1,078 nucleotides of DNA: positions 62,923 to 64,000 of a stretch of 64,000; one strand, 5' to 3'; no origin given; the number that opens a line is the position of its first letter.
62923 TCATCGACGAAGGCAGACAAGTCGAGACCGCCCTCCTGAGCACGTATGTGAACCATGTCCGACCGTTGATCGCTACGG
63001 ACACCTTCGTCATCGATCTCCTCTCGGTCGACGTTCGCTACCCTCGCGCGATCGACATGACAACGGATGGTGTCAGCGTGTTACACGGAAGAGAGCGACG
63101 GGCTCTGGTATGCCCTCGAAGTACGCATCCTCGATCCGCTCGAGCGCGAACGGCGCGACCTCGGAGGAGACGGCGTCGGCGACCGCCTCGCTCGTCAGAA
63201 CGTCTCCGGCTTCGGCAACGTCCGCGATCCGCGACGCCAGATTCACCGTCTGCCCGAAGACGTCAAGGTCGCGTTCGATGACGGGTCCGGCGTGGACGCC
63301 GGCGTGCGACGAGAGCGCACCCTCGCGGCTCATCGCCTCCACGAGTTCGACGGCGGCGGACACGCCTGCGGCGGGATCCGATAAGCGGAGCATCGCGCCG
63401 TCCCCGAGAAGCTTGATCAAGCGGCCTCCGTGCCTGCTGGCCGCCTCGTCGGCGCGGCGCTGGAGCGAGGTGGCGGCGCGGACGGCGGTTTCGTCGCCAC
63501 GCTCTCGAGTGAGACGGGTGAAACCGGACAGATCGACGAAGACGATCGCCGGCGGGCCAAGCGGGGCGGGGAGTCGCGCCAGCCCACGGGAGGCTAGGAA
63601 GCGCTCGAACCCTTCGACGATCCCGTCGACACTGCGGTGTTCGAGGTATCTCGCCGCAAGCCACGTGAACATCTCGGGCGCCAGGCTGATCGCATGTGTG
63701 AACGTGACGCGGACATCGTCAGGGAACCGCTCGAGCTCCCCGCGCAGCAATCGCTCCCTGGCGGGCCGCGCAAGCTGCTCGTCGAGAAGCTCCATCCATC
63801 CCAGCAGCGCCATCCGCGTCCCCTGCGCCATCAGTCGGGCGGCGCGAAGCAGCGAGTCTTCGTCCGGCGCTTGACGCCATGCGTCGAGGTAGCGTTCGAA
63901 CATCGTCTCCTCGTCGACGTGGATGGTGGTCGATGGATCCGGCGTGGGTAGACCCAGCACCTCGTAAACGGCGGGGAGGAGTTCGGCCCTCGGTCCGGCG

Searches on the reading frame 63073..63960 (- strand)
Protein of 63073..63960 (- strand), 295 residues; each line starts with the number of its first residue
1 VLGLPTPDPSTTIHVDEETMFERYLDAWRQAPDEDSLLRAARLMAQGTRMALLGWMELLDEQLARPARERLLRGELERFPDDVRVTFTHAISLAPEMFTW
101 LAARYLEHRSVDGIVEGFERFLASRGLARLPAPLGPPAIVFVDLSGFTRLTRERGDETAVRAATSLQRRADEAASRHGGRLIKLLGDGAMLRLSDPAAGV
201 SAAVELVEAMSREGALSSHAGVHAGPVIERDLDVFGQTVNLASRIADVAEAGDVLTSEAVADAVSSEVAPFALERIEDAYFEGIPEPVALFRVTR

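Call 67: search_protein_families(library=pfam, proteins=[window:63073-63960:-], max_evalue=0.001)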
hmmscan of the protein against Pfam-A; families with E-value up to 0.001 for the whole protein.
window:63073-63960:- (295 aa): 1 family
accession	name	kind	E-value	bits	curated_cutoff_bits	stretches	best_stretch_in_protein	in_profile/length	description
PF00211.25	Guanylate_cyc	-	3.1e-10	40.4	21.9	1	138-282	10-171/183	Adenylate and Guanylate cyclase catalytic domain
